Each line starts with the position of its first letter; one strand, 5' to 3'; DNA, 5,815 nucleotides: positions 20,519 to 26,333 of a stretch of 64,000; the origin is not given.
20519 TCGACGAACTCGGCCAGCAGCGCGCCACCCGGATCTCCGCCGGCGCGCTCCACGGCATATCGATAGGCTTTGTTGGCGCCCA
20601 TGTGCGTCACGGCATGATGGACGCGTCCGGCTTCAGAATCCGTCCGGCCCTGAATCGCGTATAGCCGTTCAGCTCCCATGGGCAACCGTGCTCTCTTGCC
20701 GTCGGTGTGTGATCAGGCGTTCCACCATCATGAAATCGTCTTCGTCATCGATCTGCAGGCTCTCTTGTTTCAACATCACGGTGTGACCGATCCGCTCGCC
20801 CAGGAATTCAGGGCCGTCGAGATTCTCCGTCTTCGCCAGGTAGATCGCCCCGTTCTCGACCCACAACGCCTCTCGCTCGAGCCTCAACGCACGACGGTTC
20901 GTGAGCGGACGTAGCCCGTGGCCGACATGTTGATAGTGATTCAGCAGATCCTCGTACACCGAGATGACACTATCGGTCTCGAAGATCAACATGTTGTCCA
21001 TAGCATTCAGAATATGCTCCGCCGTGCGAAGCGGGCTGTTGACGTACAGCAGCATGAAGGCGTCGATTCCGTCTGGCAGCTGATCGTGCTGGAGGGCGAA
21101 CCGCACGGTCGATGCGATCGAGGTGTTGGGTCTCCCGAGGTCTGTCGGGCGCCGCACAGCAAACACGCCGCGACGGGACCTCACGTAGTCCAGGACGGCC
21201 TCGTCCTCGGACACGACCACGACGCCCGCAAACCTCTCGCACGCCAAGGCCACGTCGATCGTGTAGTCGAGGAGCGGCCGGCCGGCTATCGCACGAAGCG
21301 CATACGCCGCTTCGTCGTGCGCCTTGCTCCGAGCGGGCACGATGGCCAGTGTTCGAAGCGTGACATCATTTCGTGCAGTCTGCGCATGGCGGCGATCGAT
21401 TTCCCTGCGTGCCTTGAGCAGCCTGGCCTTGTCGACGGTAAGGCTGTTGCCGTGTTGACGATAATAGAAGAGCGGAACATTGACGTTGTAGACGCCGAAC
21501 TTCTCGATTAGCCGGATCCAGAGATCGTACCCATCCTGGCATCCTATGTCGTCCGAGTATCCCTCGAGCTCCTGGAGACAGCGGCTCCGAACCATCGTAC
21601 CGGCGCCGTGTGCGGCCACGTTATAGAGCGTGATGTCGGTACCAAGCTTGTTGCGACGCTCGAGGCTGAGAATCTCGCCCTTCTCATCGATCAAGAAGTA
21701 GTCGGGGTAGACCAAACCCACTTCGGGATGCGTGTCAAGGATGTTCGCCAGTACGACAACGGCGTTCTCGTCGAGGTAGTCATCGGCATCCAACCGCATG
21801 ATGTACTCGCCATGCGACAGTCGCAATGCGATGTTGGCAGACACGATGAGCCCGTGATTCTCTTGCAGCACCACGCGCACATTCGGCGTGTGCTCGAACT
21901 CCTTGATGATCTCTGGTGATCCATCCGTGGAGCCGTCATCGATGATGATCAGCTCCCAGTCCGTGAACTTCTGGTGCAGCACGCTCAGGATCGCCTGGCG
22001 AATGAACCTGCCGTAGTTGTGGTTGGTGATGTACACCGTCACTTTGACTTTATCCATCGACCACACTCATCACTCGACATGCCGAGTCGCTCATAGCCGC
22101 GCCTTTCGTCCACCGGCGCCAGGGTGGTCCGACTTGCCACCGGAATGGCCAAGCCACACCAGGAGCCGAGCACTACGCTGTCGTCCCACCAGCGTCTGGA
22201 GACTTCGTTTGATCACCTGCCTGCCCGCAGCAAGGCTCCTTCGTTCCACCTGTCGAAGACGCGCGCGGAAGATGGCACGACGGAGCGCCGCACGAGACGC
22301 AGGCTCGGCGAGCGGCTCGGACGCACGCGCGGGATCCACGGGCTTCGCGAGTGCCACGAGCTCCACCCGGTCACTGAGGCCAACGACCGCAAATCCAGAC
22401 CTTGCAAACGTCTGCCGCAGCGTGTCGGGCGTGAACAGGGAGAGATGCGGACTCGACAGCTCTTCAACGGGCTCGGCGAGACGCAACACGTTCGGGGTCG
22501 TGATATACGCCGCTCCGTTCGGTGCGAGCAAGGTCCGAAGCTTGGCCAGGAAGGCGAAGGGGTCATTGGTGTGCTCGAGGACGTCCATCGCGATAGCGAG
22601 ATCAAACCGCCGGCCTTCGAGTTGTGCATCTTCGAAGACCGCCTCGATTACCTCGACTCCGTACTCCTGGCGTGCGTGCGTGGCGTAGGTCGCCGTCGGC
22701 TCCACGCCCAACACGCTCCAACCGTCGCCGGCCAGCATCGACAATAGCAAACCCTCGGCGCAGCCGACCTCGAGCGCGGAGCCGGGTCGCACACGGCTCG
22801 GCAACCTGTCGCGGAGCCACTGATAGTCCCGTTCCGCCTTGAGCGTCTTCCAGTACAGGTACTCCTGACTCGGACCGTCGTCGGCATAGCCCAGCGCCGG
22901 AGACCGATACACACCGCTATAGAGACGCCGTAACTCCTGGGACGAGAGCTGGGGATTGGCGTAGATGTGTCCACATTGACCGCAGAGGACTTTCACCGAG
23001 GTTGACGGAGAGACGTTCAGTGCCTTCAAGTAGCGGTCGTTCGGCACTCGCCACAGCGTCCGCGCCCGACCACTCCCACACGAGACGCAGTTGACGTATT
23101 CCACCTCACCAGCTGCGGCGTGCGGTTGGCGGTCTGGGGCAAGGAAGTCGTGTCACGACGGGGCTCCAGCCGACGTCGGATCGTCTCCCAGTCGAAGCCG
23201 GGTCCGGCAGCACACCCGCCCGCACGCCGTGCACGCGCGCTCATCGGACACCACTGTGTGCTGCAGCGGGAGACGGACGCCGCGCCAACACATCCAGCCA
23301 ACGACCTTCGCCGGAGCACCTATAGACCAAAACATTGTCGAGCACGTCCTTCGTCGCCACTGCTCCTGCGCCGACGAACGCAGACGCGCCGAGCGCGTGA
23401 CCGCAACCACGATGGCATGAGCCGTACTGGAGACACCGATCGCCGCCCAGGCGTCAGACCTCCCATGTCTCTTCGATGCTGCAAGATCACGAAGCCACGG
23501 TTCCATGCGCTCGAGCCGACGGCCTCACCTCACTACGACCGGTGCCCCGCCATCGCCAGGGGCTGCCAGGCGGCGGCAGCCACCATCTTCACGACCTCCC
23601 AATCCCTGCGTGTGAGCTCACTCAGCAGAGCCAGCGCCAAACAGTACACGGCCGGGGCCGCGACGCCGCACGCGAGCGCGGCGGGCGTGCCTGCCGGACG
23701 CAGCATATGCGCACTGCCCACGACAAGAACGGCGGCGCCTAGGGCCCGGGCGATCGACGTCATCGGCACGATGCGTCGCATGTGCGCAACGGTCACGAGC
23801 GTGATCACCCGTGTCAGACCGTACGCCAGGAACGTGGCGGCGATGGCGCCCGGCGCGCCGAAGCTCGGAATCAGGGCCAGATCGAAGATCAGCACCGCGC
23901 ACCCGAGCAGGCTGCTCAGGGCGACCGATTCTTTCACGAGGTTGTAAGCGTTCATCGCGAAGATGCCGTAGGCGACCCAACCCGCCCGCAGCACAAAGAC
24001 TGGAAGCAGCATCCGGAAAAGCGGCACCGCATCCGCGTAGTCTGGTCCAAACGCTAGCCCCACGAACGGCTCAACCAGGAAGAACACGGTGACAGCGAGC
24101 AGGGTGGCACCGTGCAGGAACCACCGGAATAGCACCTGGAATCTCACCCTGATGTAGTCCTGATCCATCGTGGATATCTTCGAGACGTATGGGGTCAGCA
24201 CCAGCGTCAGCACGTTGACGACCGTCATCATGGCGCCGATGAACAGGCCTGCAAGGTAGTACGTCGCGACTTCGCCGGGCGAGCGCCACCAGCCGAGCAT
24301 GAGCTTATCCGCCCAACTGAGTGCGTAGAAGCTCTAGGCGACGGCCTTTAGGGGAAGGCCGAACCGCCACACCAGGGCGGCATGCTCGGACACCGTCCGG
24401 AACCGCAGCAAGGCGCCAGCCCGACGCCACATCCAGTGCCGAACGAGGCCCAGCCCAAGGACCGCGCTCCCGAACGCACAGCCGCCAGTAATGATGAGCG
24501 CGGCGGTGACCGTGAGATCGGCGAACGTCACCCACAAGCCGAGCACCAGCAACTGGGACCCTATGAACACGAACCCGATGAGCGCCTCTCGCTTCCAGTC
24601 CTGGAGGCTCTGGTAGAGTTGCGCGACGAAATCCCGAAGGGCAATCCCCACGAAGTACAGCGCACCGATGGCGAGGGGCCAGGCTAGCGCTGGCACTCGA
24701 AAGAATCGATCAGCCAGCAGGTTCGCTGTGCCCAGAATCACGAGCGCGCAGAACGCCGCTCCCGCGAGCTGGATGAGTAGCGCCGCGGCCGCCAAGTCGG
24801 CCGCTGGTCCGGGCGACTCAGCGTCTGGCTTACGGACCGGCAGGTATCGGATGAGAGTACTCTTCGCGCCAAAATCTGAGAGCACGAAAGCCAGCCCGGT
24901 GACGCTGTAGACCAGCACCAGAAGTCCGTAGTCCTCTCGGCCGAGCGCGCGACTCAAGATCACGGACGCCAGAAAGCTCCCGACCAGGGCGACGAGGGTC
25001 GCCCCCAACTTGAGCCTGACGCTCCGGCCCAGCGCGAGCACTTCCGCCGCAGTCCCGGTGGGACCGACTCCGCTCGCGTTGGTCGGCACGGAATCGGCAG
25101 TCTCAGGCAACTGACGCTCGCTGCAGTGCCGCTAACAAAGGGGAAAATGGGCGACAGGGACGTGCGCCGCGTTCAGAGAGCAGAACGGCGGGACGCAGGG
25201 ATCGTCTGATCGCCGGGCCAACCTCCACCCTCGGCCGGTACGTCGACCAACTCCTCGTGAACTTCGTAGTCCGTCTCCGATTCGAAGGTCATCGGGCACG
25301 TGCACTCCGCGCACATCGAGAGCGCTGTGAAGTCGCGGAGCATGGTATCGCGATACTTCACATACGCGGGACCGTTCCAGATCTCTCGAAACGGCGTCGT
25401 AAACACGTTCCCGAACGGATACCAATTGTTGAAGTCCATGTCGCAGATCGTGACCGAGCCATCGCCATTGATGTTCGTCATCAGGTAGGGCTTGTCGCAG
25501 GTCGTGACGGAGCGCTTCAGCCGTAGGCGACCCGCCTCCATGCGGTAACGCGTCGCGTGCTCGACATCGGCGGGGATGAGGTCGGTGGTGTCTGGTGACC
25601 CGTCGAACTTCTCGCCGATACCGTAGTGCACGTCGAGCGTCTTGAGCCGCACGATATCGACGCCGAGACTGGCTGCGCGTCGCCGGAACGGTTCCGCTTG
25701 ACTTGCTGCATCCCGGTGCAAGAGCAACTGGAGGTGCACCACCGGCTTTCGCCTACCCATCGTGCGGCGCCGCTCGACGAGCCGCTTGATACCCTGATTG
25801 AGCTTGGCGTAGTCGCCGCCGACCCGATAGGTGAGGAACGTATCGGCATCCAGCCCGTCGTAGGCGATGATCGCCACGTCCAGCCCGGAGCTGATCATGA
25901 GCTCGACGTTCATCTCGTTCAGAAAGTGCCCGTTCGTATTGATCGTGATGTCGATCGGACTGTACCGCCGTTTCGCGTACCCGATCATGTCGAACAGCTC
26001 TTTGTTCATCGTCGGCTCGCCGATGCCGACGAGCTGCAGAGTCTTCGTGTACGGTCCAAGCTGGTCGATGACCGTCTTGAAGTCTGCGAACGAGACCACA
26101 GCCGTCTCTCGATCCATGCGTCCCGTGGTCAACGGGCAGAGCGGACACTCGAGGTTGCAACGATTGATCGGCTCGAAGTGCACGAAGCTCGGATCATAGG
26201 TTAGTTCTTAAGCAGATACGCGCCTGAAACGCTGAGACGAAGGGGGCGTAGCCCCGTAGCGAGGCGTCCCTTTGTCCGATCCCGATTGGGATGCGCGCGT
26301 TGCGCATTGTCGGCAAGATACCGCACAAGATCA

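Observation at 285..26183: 26-kb one-strand glycan cluster pairing nonulosonic-acid core genes with three radical-SAM enzymes and three SAM methyltransferases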

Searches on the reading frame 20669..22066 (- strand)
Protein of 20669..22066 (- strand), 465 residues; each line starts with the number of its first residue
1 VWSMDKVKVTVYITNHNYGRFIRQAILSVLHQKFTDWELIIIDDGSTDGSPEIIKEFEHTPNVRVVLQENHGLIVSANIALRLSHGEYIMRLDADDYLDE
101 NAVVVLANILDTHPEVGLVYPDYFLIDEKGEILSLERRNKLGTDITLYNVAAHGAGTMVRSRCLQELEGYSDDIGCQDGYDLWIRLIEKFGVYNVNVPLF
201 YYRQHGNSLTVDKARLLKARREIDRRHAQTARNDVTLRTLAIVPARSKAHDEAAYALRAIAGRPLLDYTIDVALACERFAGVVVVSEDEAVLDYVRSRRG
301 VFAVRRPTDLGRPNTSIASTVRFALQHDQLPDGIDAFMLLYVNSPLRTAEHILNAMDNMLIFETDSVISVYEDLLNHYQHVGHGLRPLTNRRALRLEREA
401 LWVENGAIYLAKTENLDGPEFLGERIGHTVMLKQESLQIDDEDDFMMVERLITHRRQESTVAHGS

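Call 7: search_protein_families(library=pfam, proteins=[window:20669-22066:-], max_evalue=0.001)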
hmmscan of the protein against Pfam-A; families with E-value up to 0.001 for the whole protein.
window:20669-22066:- (465 aa): 7 families
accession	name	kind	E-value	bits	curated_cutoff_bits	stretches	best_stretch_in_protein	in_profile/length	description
PF00535.33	Glycos_transf_2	-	1.6e-26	93.7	23.3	1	10-121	1-116/168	Glycosyl transferase family 2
PF10111.15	Glyco_tranf_2_2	-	2.1e-10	41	27.3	1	11-210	4-223/276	Glycosyltransferase like family 2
PF13641.12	Glyco_tranf_2_3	-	1.2e-06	29.2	27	1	9-188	3-196/230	Glycosyltransferase like family 2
PF02348.25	CTP_transf_3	-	1.4e-06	28.8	22.6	1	241-417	2-168/217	Cytidylyltransferase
PF12804.13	NTP_transf_3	-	8.2e-06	26.5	27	1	256-378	17-130/160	MobA-like NTP transferase domain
PF13632.12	Glyco_trans_2_3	-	0.00058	20.2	27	1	88-195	1-113/198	Glycosyl transferase family group 2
PF13704.12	Glyco_tranf_2_4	-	0.00086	20.2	27.5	0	38-99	21-85/98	Glycosyl transferase family 2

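Call 10: search_protein_families(library=ncbifam, proteins=[window:20669-22066:-], max_evalue=0.001)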
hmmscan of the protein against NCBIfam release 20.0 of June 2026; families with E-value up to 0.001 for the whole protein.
window:20669-22066:- (465 aa): 19 families
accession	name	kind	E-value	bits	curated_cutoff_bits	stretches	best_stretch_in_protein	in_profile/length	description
NF047683.1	TeichurnBiosyTuaG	equivalog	2.1e-22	80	400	1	6-218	5-219/252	teichuronic acid biosynthesis protein TuaG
NF053739.1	GlytfEpsEBac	equivalog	2.8e-21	75.7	450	1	8-206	2-206/265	glycosyltransferase EpsE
NF007482.0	PRK10073.1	equivalog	3.7e-20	72.2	423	1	6-101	5-101/334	glycosyltransferase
TIGR03937.1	PgaC_IcaA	equivalog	6.2e-18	64.9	422.3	1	7-119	45-159/407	poly-beta-1,6-N-acetyl-D-glucosamine synthase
NF050050.1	ProtGlycPglI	equivalog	7.7e-14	51.8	500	1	8-108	3-106/306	GalNAc(5)-diNAcBac-PP-undecaprenol beta-1,3-glucosyltransferase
TIGR03584.1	PseF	equivalog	1.2e-10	41.4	205.7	1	240-449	1-217/222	pseudaminic acid cytidylyltransferase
NF007453.0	PRK10018.1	equivalog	2.7e-10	40.4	382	1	5-108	4-109/280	colanic acid biosynthesis glycosyltransferase WcaA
NF041875.1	EPS_EpsD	equivalog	3e-10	40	370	1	14-100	6-94/325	exopolysaccharide biosynthesis glycosyltransferase EpsD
TIGR04017.1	WcaA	equivalog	4.3e-10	39.6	495.75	1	5-110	3-110/279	colanic acid biosynthesis glycosyltransferase WcaA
NF041394.1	GtaseAglG_Halo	equivalog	1.4e-09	37.7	440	1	13-114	10-111/304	glucosyl-dolichyl phosphate glucuronosyltransferase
NF038302.1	EPS_HpsE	equivalog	5.6e-09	35.4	300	1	8-117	2-118/307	hormogonium polysaccharide biosynthesis glycosyltransferase HpsE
TIGR04009.1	wcaE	equivalog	5.9e-07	29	369.2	1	25-146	22-140/248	colanic acid biosynthesis glycosyltransferase WcaE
NF038299.1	EPS_HpsN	equivalog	1.2e-06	27.8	425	1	8-119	2-115/317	hormogonium polysaccharide biosynthesis glycosyltransferase HpsN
TIGR04283.1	glyco_like_mftF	equivalog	3.4e-06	26.8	182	1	19-186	11-169/221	TIGR04283 family arsenosugar biosynthesis glycosyltransferase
TIGR03111.1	glyc2_xrt_Gpos1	hypoth_equivalog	6.9e-06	25.1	363.95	1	8-116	50-162/439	TIGR03111 family XrtG-associated glycosyltransferase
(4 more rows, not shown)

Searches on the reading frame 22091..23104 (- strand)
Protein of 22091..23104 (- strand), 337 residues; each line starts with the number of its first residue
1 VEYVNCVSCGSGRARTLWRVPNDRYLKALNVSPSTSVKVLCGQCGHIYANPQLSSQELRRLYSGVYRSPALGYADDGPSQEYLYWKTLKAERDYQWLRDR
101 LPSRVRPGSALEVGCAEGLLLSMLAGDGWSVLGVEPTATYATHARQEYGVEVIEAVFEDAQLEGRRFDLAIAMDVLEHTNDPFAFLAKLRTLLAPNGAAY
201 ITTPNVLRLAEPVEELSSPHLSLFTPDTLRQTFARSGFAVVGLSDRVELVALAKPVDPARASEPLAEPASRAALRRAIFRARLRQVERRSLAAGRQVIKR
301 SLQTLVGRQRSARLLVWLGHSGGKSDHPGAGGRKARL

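Call 7: search_protein_families(library=pfam, proteins=[window:22091-23104:-], max_evalue=0.001)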
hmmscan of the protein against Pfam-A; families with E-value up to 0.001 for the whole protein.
window:22091-23104:- (337 aa): 6 families
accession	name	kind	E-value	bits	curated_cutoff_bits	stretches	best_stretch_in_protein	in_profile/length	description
PF13489.12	Methyltransf_23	-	3.8e-22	79.2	27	1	92-241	7-162/164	Methyltransferase domain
PF08241.18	Methyltransf_11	-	5.3e-14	53.1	21.2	1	111-201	1-95/95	Methyltransferase domain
PF08242.18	Methyltransf_12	-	5.1e-13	50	30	1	111-197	1-96/98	Methyltransferase domain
PF13649.12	Methyltransf_25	-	1.3e-11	45.5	27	1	111-197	2-97/97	Methyltransferase domain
PF13847.12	Methyltransf_31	-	1.8e-07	31.4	27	1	110-218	7-127/145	Methyltransferase domain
PF08003.17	Methyltransf_9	-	0.00016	21.2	23.8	1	103-201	112-217/315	Protein of unknown function (DUF1698)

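Call 10: search_protein_families(library=ncbifam, proteins=[window:22091-23104:-], max_evalue=0.001)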
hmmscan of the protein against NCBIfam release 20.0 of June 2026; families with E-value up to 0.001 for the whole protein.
window:22091-23104:- (337 aa): 7 families
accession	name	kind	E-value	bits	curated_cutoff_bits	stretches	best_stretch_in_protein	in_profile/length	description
TIGR01983.1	UbiG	equivalog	2.3e-12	46.7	102.95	1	109-205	52-155/228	bifunctional 2-polyprenyl-6-hydroxyphenol methylase/3-demethylubiquinol 3-O-methyltransferase UbiG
NF045667.1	MTase_DVU1556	equivalog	3.8e-09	36.3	155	1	110-249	26-171/213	DVU_1556 family methyltransferase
TIGR00452.1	TIGR00452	equivalog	8.1e-08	31.4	275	1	107-198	118-216/316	tRNA 5-methoxyuridine(34)/uridine 5-oxyacetic acid(34) synthase CmoB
NF011650.0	PRK15068.1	equivalog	7.7e-06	25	209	1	110-201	126-225/324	tRNA 5-methoxyuridine(34)/uridine 5-oxyacetic acid(34) synthase CmoB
TIGR02072.1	BioC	equivalog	2.8e-05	24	184.95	1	101-239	31-172/244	malonyl-ACP O-methyltransferase BioC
TIGR04290.1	meth_Rta_06860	hypoth_equivalog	0.0002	20.9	300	1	94-188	37-137/226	TIGR04290 family methyltransferase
TIGR02021.1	BchM-ChlM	equivalog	0.00063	19.2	158.9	0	110-180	58-132/218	magnesium protoporphyrin IX methyltransferase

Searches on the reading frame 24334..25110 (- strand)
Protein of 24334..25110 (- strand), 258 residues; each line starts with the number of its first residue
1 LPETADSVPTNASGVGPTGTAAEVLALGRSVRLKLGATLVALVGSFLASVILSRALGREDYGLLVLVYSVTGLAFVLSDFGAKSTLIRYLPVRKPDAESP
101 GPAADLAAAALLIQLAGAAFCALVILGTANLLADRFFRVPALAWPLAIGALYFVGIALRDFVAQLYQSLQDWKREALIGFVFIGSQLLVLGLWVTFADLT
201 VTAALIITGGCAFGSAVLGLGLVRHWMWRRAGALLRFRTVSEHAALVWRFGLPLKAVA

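Call 7: search_protein_families(library=pfam, proteins=[window:24334-25110:-], max_evalue=0.001)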
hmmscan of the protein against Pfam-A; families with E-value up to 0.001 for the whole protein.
window:24334-25110:- (258 aa): 2 families
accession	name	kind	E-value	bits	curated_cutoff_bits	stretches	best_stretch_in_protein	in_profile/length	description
PF01943.22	Polysacc_synt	-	3.5e-11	43.5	28.2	1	39-229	13-193/274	Polysaccharide biosynthesis protein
PF13440.11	Polysacc_synt_3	-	3.5e-07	30.2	23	1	51-206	1-144/293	Polysaccharide biosynthesis protein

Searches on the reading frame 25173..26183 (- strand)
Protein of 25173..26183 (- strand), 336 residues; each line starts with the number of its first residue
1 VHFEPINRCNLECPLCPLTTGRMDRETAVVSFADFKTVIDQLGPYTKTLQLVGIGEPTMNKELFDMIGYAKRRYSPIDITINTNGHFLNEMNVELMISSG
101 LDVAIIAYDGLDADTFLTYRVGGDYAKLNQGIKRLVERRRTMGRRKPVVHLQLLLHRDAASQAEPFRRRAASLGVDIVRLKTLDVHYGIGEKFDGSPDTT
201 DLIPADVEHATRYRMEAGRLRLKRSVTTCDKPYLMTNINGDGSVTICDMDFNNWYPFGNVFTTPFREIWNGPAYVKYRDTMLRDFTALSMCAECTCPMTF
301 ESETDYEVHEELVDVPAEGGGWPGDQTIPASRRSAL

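Call 8: search_protein_families(library=pfam, proteins=[window:25173-26183:-], max_evalue=0.001)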
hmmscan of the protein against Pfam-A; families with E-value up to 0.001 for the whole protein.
window:25173-26183:- (336 aa): 2 families
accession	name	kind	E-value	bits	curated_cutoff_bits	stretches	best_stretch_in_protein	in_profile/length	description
PF13186.11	SPASM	-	2.5e-13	50.6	21.5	1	229-295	1-67/67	Iron-sulfur cluster-binding domain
PF04055.27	Radical_SAM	-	3.9e-10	40.6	29.5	1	4-138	2-139/166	Radical SAM superfamily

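Call 10: search_protein_families(library=ncbifam, proteins=[window:25173-26183:-], max_evalue=0.001)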
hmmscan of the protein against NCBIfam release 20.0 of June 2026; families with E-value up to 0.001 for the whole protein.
window:25173-26183:- (336 aa): 30 families (the best 25 are shown)
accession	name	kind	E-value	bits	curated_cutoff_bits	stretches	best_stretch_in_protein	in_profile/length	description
TIGR04311.1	rSAM_Geo_metal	subfamily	5e-28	98.3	400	1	3-178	7-182/423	radical SAM/SPASM family putative metalloenzyme maturase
TIGR04317.1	W_rSAM_matur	equivalog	2.3e-27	96.1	380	1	3-180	8-181/349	tungsten cofactor oxidoreductase radical SAM maturase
TIGR04133.1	rSAM_w_lipo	hypoth_equivalog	6.3e-14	51.7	425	1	3-139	28-164/350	TIGR04133 family radical SAM/SPASM protein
TIGR04546.1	rSAM_ahbC_deAc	equivalog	8.6e-13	47.8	650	1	7-137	47-174/390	12,18-didecarboxysiroheme deacetylase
NF050035.1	rSAM_WgK_link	exception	1.6e-12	47.1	650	1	7-136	17-144/367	radical SAM/SPASM peptide maturase WgkB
TIGR03962.1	mycofact_rSAM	equivalog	2.4e-12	46.7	265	1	6-177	19-180/339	mycofactocin radical SAM maturase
TIGR04054.1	rSAM_NirJ1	equivalog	3.5e-12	45.6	650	1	6-145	43-179/387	putative heme d1 biosynthesis radical SAM protein NirJ1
TIGR04051.1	rSAM_NirJ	equivalog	1.1e-11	44.4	515.45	1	6-145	9-145/354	heme d1 biosynthesis radical SAM protein NirJ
TIGR04347.1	pseudo_SAM_Halo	equivalog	1.3e-11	44.4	525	1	6-115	45-151/390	TIGR04347 family pseudo-SAM/SPASM protein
NF033640.1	N_Twi_rSAM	subfamily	1.5e-11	44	170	1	227-295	3-70/398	twitch domain-containing radical SAM protein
TIGR04545.1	rSAM_ahbD_hemeb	equivalog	2.1e-11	43.9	500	1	5-135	6-134/339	heme b synthase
TIGR04321.1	spiroSPASM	subfamily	8.4e-11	41.2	250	2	7-96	239-330/510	spiro-SPASM protein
TIGR02666.1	moaA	equivalog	1.5e-10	40.5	284.05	1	7-136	18-151/336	GTP 3',8-cyclase MoaA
NF045646.2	rSAM_Se_TrsS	equivalog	4.9e-10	38.5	490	1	6-120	93-207/441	radical SAM (seleno)protein TrsS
TIGR02668.1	moaA_archaeal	equivalog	1.8e-09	37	325.25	1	7-136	18-144/303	GTP 3',8-cyclase MoaA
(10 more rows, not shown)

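Call 44: search_solved_structures(query=window:25173-26183:-, max_evalue=0.01)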
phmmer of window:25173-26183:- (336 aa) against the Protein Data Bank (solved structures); distinct sequences matched with E-value up to 0.01: 5.
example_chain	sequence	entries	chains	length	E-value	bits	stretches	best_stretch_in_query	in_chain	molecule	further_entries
4m7s_A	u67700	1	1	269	2.9e-09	39.8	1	5-107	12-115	BtrN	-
4m7t_A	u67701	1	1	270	2e-08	37.1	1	5-107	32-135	BtrN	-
7tol_A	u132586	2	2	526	7.3e-08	35.2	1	4-124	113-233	glycerol dibiphytanyl glycerol tetraether - macrocyclic archaeol synthase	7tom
5wgg_A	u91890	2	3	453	0.0015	21.1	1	7-121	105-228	Radical SAM domain protein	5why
6y1x_A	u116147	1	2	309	0.0019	20.7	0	1-90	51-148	Radical SAM domain protein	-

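Call 49: find_encoding_contigs(protein=window:25176-26183:-, flank=10000, max_places=4)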
Protein seq(336 aa) (336 aa): 23 contigs read that carry it; 4 places shown.
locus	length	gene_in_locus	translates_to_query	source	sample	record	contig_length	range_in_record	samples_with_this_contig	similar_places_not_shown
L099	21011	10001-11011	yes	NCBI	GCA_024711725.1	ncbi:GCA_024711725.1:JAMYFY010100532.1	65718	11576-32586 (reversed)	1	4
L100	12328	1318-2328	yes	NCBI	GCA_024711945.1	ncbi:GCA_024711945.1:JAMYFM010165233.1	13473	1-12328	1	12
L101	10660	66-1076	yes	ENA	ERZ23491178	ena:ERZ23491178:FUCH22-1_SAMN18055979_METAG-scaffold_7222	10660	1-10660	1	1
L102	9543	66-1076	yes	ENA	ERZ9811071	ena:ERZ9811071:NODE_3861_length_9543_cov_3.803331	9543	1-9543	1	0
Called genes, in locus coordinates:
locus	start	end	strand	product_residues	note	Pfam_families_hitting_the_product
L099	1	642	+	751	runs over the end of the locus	PF19313:DUF5916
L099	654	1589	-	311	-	PF03328:HpcH_HpaI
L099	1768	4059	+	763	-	-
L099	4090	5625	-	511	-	PF04389:Peptidase_M28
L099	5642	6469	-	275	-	PF00561:Abhydrolase_1, PF12146:Hydrolase_4, PF12697:Abhydrolase_6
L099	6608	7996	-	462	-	PF01979:Amidohydro_1, PF07969:Amidohydro_3 (weak)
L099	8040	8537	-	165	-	PF00034:Cytochrom_C (faint), PF13442:Cytochrome_CBB3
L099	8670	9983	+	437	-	PF01609:DDE_Tnp_1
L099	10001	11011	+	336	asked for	PF04055:Radical_SAM, PF13186:SPASM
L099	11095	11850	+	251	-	PF01943:Polysacc_synt, PF13440:Polysacc_synt_3 (weak)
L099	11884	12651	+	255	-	-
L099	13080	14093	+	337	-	PF13489:Methyltransf_23, PF08241:Methyltransf_11, PF08242:Methyltransf_12, PF13649:Methyltransf_25, PF13847:Methyltransf_31 (weak)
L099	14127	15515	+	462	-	PF00535:Glycos_transf_2, PF10111:Glyco_tranf_2_2, PF13641:Glyco_tranf_2_3 (weak), PF12804:NTP_transf_3 (faint), PF02348:CTP_transf_3 (weak)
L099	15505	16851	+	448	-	PF04055:Radical_SAM, PF13186:SPASM (faint)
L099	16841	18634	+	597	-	PF03102:NeuB, PF02348:CTP_transf_3, PF12804:NTP_transf_3 (weak)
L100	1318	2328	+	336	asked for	PF04055:Radical_SAM, PF13186:SPASM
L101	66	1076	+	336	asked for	PF04055:Radical_SAM, PF13186:SPASM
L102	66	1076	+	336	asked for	PF04055:Radical_SAM, PF13186:SPASM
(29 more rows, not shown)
